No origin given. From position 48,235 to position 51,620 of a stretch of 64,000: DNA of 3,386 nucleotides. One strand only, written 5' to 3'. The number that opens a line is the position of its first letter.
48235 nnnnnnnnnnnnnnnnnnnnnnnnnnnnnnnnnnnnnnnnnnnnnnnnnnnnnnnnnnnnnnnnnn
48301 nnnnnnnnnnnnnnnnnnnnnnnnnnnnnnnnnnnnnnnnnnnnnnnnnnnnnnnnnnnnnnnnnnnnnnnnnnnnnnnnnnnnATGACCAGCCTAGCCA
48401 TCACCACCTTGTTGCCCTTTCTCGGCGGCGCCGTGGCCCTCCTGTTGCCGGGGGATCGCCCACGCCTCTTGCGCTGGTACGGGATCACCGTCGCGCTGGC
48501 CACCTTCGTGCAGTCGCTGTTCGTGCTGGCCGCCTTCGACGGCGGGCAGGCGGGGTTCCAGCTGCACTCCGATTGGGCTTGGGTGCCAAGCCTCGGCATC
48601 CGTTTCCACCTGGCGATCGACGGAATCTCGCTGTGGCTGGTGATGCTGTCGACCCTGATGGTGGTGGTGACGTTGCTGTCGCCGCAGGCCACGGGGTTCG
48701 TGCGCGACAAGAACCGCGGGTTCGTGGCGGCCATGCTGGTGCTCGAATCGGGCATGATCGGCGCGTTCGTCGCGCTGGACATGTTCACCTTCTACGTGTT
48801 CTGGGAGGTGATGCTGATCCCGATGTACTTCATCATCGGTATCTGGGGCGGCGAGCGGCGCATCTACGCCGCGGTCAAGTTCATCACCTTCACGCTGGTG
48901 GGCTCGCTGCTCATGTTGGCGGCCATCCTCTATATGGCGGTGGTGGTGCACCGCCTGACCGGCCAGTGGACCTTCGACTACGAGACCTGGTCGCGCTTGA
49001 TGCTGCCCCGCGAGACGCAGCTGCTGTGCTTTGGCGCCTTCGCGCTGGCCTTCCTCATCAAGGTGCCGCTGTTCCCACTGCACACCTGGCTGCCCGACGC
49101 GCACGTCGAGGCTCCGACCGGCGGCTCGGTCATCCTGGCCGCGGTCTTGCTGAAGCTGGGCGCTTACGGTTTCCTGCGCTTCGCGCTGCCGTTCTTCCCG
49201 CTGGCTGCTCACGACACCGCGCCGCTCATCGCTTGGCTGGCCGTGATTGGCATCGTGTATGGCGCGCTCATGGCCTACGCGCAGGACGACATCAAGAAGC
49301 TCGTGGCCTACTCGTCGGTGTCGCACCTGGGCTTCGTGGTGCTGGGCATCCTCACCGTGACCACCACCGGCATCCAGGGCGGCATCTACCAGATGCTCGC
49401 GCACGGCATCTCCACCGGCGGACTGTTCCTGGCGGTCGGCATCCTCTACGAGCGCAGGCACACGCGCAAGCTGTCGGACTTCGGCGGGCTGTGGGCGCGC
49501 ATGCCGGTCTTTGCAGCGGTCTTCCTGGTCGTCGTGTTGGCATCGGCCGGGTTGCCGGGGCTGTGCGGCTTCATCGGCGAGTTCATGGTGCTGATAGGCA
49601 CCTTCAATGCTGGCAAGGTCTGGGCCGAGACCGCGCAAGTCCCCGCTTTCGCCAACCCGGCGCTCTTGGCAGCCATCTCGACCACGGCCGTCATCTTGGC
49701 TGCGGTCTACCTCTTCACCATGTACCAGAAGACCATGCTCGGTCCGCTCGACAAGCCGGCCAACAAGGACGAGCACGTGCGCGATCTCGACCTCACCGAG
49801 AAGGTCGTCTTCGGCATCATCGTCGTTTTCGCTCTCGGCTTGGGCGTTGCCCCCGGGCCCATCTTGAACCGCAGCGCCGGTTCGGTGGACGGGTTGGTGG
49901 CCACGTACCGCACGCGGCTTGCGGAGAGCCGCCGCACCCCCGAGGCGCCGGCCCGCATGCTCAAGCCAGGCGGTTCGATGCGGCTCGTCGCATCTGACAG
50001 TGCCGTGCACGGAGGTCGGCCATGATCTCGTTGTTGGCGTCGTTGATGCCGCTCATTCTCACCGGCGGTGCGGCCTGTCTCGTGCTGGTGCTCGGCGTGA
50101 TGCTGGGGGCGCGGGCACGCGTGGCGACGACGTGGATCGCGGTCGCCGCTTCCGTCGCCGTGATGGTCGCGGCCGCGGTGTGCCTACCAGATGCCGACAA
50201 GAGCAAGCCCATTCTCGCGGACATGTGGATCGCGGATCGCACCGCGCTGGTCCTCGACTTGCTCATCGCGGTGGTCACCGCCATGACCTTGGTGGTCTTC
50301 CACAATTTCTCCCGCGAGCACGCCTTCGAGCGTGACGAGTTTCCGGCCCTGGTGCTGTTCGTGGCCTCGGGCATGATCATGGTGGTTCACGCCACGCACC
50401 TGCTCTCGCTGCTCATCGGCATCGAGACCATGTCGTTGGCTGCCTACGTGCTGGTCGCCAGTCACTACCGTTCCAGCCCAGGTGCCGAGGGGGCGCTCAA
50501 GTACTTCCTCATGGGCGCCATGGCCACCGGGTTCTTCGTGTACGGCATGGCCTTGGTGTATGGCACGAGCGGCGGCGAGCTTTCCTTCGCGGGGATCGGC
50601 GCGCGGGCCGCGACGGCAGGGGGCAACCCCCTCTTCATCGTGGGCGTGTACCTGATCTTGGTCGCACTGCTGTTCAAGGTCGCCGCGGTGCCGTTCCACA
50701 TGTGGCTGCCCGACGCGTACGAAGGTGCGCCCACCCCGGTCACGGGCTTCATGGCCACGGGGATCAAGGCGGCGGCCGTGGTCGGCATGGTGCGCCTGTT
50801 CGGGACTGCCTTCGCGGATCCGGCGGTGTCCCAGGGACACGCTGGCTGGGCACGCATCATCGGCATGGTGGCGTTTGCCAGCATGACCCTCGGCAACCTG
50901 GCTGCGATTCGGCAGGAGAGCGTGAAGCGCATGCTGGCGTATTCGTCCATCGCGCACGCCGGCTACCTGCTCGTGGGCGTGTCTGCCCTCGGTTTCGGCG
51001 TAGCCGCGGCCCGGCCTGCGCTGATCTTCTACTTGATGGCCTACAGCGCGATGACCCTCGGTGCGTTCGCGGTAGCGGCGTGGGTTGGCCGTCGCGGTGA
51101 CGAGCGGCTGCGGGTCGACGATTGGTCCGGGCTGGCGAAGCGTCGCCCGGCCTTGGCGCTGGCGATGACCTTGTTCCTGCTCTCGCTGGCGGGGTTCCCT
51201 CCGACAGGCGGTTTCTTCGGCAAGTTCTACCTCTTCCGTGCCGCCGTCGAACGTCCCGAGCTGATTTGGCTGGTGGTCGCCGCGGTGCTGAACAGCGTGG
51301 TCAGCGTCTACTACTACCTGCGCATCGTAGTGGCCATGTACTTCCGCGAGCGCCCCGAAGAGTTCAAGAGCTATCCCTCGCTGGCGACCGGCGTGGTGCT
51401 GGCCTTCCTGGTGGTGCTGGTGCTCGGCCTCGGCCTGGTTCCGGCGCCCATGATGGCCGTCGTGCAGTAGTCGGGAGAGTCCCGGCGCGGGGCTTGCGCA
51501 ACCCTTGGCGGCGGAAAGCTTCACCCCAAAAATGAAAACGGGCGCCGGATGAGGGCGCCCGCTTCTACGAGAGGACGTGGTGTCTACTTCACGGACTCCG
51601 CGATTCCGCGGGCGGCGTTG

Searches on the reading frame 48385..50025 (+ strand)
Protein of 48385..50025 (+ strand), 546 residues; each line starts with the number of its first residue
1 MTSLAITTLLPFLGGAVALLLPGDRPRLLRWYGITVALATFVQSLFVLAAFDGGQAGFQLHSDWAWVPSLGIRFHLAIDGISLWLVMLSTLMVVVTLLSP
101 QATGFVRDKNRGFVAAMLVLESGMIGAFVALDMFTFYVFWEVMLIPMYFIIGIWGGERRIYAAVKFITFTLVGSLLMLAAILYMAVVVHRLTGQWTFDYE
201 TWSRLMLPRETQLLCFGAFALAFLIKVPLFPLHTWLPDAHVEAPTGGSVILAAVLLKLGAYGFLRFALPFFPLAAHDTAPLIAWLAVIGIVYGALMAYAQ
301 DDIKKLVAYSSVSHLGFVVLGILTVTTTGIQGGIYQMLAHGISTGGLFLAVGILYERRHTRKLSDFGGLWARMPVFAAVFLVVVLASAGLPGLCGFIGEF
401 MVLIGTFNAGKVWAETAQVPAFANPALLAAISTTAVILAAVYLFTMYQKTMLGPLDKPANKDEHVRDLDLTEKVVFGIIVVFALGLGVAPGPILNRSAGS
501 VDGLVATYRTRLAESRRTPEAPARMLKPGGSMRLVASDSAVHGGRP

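Call 65: search_protein_families(library=pfam, proteins=[window:48385-50025:+], max_evalue=0.0001)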
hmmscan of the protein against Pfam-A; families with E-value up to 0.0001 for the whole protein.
window:48385-50025:+ (546 aa): 1 family
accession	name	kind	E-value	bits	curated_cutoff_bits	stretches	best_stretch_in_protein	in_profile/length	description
PF00361.26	Proton_antipo_M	-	9.8e-78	261.8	21.5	1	130-417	1-286/294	NADH:quinone oxidoreductase/Mrp antiporter, TM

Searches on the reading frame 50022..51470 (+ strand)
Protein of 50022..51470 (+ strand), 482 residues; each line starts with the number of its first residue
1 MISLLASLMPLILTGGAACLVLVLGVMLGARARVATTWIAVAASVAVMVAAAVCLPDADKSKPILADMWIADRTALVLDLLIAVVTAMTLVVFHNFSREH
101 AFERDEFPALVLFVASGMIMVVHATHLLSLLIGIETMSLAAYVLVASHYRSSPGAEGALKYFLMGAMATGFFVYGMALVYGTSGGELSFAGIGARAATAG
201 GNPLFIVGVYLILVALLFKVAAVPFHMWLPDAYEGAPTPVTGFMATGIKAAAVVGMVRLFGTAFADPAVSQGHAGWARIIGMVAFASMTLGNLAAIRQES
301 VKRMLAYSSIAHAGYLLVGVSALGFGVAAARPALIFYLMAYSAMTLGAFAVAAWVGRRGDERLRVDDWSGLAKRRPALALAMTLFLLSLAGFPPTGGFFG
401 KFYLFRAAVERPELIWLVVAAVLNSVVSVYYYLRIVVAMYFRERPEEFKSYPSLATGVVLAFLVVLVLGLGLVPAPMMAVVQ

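Call 65: search_protein_families(library=pfam, proteins=[window:50022-51470:+], max_evalue=0.0001)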
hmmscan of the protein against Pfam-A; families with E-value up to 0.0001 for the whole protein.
window:50022-51470:+ (482 aa): 1 family
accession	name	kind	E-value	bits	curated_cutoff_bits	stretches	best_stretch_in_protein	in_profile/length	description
PF00361.26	Proton_antipo_M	-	1.7e-66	224.8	21.5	1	124-427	1-293/294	NADH:quinone oxidoreductase/Mrp antiporter, TM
